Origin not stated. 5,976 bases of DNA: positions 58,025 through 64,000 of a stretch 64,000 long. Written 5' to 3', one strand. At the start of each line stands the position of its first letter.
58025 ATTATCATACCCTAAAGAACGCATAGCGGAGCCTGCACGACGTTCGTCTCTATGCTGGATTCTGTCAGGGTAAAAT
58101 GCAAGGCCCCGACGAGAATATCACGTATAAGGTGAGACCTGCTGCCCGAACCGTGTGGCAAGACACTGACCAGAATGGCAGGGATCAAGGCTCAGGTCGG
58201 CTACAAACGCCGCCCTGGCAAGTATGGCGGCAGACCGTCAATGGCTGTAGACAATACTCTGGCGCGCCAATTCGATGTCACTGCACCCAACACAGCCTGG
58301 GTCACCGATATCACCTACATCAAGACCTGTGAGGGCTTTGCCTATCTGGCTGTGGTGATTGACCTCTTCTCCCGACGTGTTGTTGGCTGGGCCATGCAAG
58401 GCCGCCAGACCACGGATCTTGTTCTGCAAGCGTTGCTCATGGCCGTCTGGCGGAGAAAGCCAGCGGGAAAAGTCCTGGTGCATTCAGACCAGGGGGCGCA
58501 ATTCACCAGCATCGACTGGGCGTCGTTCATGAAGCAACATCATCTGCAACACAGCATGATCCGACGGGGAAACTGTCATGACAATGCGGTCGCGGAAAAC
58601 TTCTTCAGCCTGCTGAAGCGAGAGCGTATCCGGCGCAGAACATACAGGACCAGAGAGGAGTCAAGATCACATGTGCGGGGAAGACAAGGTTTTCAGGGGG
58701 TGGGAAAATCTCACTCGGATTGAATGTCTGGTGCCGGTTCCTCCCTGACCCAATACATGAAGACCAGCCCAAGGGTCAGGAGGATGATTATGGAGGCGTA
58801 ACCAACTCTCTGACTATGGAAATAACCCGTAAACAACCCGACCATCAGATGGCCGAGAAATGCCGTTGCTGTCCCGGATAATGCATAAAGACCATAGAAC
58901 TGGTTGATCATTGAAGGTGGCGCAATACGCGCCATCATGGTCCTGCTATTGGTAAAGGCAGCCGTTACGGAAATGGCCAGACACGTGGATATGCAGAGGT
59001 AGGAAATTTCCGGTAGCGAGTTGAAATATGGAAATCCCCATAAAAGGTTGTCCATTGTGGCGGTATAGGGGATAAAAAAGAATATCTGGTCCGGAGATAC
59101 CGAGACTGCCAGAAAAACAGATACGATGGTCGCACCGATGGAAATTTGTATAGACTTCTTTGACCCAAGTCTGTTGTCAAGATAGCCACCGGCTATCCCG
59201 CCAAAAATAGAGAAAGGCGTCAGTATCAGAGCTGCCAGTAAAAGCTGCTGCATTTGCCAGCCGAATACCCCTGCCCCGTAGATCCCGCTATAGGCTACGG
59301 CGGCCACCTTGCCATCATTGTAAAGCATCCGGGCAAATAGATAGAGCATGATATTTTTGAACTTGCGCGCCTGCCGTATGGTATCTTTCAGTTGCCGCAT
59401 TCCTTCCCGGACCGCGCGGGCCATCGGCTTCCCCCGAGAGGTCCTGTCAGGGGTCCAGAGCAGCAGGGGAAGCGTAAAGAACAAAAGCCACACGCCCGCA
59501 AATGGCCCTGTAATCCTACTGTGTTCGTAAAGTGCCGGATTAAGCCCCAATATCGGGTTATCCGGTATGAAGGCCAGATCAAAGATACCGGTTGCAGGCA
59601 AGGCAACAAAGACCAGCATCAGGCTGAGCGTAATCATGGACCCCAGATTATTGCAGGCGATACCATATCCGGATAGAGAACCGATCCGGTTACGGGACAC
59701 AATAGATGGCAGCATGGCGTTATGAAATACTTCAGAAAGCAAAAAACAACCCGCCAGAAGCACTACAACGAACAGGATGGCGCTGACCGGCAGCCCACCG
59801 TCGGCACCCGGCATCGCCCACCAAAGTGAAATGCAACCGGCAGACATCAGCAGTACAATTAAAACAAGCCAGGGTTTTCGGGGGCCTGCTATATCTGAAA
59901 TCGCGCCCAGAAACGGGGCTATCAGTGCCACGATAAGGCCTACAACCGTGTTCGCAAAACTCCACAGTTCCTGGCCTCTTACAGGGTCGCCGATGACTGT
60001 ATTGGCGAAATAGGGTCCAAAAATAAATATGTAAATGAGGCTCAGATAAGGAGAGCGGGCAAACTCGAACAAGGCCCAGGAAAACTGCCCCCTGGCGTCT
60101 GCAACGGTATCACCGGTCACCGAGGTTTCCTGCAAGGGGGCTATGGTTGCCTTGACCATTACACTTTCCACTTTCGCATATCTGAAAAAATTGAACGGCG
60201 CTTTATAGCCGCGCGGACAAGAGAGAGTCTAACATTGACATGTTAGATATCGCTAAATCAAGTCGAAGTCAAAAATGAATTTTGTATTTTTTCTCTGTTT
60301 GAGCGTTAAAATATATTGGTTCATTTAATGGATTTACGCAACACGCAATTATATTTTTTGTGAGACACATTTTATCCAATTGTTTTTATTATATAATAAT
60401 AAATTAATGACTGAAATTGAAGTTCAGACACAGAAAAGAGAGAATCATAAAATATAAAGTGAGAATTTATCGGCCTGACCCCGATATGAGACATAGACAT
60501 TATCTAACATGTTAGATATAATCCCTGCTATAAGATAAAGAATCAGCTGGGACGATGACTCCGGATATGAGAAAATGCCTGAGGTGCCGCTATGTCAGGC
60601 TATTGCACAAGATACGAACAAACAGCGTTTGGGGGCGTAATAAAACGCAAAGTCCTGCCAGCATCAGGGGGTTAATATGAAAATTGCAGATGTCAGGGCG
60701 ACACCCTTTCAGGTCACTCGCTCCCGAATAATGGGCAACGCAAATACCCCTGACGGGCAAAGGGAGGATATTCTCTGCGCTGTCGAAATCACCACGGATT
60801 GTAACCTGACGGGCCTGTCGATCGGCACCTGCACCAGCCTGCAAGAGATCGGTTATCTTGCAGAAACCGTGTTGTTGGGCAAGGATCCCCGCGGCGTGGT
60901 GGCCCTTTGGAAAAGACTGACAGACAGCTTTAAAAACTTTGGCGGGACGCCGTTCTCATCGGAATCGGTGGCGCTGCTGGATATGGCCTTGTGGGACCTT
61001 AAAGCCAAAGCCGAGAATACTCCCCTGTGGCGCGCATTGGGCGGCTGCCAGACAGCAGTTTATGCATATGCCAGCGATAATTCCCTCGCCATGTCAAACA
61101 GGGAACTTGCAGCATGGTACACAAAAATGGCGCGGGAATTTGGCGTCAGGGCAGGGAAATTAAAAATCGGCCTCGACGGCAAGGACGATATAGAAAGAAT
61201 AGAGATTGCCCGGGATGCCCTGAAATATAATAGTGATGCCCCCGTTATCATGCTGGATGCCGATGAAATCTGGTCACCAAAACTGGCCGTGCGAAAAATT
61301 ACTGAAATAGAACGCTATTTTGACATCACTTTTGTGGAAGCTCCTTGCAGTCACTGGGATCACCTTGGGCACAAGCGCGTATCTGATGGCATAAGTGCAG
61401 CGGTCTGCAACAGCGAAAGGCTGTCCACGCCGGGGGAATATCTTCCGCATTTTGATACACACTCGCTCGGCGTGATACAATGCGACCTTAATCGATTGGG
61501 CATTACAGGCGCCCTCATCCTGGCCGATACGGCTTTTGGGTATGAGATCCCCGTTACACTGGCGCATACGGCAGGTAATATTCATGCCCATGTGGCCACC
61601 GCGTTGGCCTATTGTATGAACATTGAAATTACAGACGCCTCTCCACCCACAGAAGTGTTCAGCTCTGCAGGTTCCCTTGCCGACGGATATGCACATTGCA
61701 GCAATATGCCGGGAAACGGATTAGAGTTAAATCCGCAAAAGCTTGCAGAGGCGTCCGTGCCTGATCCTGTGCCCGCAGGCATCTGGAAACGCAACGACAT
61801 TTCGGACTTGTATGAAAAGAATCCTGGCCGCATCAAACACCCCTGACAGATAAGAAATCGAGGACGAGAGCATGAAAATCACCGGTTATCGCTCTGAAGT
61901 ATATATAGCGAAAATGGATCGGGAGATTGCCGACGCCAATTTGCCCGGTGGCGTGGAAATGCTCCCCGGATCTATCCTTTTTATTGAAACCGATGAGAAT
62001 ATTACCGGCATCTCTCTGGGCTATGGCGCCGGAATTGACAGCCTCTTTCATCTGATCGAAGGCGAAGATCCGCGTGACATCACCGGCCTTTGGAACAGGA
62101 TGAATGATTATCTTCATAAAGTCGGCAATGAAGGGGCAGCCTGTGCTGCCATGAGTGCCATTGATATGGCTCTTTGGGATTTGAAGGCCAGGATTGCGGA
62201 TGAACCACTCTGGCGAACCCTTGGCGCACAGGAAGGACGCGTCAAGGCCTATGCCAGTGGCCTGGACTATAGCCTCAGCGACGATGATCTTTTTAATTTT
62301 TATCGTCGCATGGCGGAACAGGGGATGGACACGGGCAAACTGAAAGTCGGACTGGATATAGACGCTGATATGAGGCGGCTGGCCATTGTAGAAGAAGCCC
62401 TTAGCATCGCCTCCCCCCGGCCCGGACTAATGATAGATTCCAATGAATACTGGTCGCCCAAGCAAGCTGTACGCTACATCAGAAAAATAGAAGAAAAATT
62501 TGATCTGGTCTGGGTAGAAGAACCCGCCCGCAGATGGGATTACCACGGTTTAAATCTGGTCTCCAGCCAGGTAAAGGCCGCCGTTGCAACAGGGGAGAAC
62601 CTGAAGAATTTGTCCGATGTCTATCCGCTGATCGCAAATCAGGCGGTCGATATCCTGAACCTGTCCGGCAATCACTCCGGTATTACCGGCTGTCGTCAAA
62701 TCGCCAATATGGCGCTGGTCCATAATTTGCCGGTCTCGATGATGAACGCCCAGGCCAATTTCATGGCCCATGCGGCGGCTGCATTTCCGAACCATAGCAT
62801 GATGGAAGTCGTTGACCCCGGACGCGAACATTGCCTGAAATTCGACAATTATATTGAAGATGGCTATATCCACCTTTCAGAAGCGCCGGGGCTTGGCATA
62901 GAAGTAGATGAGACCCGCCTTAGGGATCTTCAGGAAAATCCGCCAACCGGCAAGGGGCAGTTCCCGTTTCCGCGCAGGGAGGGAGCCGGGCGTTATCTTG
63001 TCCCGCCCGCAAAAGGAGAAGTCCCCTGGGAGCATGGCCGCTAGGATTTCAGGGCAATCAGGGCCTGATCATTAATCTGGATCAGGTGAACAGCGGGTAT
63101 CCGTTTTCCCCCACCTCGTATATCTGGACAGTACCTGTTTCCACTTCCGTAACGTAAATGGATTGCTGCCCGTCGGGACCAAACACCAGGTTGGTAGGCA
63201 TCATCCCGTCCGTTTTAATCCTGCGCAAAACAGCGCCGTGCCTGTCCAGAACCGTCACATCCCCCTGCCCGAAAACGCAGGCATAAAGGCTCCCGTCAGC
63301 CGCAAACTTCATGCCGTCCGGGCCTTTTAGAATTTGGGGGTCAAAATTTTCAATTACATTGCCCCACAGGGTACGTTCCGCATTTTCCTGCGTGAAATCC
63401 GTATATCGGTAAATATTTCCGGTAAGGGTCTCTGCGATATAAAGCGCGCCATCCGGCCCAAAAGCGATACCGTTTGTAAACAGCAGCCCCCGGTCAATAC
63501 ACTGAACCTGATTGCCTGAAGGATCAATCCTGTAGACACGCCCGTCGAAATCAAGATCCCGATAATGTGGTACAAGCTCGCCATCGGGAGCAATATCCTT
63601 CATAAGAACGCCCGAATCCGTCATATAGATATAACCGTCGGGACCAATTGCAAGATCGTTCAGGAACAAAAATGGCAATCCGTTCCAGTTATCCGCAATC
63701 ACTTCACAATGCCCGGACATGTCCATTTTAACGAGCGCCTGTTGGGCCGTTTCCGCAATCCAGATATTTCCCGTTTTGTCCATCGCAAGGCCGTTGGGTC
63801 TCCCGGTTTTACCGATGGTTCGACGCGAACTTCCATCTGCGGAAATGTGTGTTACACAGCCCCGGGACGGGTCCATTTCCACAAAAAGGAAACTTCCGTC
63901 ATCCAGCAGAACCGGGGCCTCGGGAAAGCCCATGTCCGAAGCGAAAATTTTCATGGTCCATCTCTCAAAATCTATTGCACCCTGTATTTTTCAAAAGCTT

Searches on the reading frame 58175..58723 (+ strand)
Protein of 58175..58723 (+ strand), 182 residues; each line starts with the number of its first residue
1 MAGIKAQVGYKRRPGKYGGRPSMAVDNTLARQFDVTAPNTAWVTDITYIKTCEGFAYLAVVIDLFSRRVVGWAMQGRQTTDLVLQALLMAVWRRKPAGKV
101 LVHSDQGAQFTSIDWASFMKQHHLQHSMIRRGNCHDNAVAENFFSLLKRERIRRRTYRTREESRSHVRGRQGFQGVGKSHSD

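Call 60: search_protein_families(library=ncbifam, proteins=[window:58175-58723:+], max_evalue=0.001)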
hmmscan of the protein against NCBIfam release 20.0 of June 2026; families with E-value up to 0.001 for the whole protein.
window:58175-58723:+ (182 aa): 2 families
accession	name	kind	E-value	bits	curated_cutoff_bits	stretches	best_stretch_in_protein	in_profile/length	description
NF033516.0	transpos_IS3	equivalog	1.4e-62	212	160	1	2-167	178-344/369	IS3 family transposase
NF033577.2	transpos_IS481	equivalog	4.6e-15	55.9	224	1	30-167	120-259/284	IS481 family transposase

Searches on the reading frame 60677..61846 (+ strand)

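Call 60: search_protein_families(library=ncbifam, proteins=[window:60677-61846:+], max_evalue=0.001)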
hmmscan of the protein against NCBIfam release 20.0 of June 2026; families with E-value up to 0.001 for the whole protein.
window:60677-61846:+ (389 aa): 15 families
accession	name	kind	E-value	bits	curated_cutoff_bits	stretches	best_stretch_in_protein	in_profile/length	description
NF047820.1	TalGalacDh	equivalog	3.8e-35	121.5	500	1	64-355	74-360/371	L-talarate/galactarate dehydratase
NF043002.1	HProlDhtase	equivalog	4e-17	62.1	500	1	50-356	64-359/366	cis-3-hydroxy-L-proline dehydratase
NF010624.0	PRK14017.1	equivalog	6.5e-16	58.4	311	1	61-318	48-308/382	galactonate dehydratase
NF043051.1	ManoateDhtManD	equivalog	7.2e-15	54.7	550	1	35-210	19-193/403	D-mannonate dehydratase ManD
NF011654.0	PRK15072.1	subfamily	9.5e-15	54.4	430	1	35-211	19-195/404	D-galactonate dehydratase family protein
NF040866.1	AraD_Arch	equivalog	6.6e-14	51.7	650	1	61-352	67-362/372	arabinonate dehydratase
NF040790.2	glucon_galact_dh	equivalog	6.5e-12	45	750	1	95-360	91-370/390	bifunctional D-gluconate/D-galactonate dehydratase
NF042940.1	racemase_DgcA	equivalog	1.2e-09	37.9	400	1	101-286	88-259/323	N-acetyl-D-Glu racemase DgcA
NF041118.1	A_G_epim_Thtga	equivalog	1.6e-08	34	500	1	78-284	81-278/341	L-Ala-D/L-Glu epimerase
NF002782.0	PRK02901.1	equivalog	2.7e-07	29.9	288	1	151-243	97-190/328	o-succinylbenzoate synthase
TIGR02534.1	mucon_cyclo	subfamily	5.9e-07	28.9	334.95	1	99-271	101-269/368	muconate/chloromuconate family cycloisomerase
NF011968.0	PRK15440.1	equivalog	6.8e-07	28.5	393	1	36-281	62-303/395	L-rhamnonate dehydratase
TIGR01928.1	menC_lowGC_arch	equivalog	7.8e-07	28.4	200.65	1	98-285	92-270/325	o-succinylbenzoate synthase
NF011708.0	PRK15129.1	equivalog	0.00046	19.3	343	1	100-254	90-233/321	L-Ala-D/L-Glu epimerase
TIGR01927.1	menC_gam_Gplu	equivalog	0.00055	19.3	130.55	1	134-242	102-210/307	o-succinylbenzoate synthase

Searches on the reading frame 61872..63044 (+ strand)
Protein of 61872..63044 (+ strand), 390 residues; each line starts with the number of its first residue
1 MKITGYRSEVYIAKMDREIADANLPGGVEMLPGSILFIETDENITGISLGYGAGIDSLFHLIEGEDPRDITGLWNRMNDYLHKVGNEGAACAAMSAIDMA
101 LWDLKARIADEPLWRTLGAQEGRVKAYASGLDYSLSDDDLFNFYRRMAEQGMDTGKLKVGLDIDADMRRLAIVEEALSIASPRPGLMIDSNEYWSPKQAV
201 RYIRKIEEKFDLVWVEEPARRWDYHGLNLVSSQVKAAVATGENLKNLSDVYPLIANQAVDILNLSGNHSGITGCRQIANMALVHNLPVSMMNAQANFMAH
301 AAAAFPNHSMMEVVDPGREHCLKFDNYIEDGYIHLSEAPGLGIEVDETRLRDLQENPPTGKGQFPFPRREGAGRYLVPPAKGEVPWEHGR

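Call 60: search_protein_families(library=ncbifam, proteins=[window:61872-63044:+], max_evalue=0.001)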
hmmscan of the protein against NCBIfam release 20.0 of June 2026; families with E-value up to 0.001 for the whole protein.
window:61872-63044:+ (390 aa): 16 families
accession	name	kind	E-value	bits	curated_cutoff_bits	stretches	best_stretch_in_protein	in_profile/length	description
NF047820.1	TalGalacDh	equivalog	2.3e-47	161.7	500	1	61-348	75-359/371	L-talarate/galactarate dehydratase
NF043051.1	ManoateDhtManD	equivalog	5.8e-28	97.8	550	2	186-351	208-381/403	D-mannonate dehydratase ManD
NF040866.1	AraD_Arch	equivalog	1.4e-27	96.7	650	1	60-350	70-366/372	arabinonate dehydratase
NF011654.0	PRK15072.1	subfamily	3.1e-27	95.5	430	2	186-349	209-380/404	D-galactonate dehydratase family protein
NF010624.0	PRK14017.1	equivalog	3.6e-25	88.8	311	1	52-356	42-363/382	galactonate dehydratase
NF040790.2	glucon_galact_dh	equivalog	1.6e-23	83.2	750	1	90-357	90-373/390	bifunctional D-gluconate/D-galactonate dehydratase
NF043002.1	HProlDhtase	equivalog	8.9e-19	67.6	500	1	48-346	62-355/366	cis-3-hydroxy-L-proline dehydratase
TIGR02534.1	mucon_cyclo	subfamily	1.9e-18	66.6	334.95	1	91-353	97-365/368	muconate/chloromuconate family cycloisomerase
NF041118.1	A_G_epim_Thtga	equivalog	2.3e-18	66.4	500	1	89-286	93-285/341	L-Ala-D/L-Glu epimerase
NF011968.0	PRK15440.1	equivalog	3.3e-15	55.9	393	1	35-346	61-384/395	L-rhamnonate dehydratase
NF042940.1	racemase_DgcA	equivalog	1.6e-14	53.9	400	1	89-291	80-269/323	N-acetyl-D-Glu racemase DgcA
TIGR01928.1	menC_lowGC_arch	equivalog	2.4e-11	43.2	200.65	1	84-286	82-276/325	o-succinylbenzoate synthase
NF002782.0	PRK02901.1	equivalog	6.8e-10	38.4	288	1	149-290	99-238/328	o-succinylbenzoate synthase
NF011708.0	PRK15129.1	equivalog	1.3e-05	24.4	343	1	89-198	83-185/321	L-Ala-D/L-Glu epimerase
NF003473.0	PRK05105.1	equivalog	0.00015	20.9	236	1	137-223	123-206/331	o-succinylbenzoate synthase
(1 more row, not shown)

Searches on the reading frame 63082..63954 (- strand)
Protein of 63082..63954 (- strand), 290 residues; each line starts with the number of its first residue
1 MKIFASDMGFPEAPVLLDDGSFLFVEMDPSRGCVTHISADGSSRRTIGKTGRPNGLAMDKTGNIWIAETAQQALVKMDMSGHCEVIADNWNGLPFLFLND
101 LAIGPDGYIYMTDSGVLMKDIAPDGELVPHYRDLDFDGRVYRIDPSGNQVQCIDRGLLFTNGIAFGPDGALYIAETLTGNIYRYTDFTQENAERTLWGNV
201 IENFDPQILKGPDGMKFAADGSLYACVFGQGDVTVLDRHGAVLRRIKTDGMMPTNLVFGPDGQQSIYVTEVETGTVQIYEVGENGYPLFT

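Call 60: search_protein_families(library=ncbifam, proteins=[window:63082-63954:-], max_evalue=0.001)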
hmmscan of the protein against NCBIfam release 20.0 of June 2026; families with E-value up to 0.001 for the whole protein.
window:63082-63954:- (290 aa): 3 families
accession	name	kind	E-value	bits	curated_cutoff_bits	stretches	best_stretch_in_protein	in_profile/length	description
NF033206.1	ScyE_fam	subfamily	5.6e-17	62.3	80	2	137-231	233-323/333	ScyD/ScyE family protein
NF035926.1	scyF_NHL_VPEP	equivalog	4.7e-07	29.3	350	1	169-263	114-204/376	scytonemin biosynthesis PEP-CTERM protein ScyF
TIGR02604.1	Piru_Ver_Nterm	subfamily_domain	0.00011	21.7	122.2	0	163-184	326-347/367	PVC-type heme-binding CxxCH protein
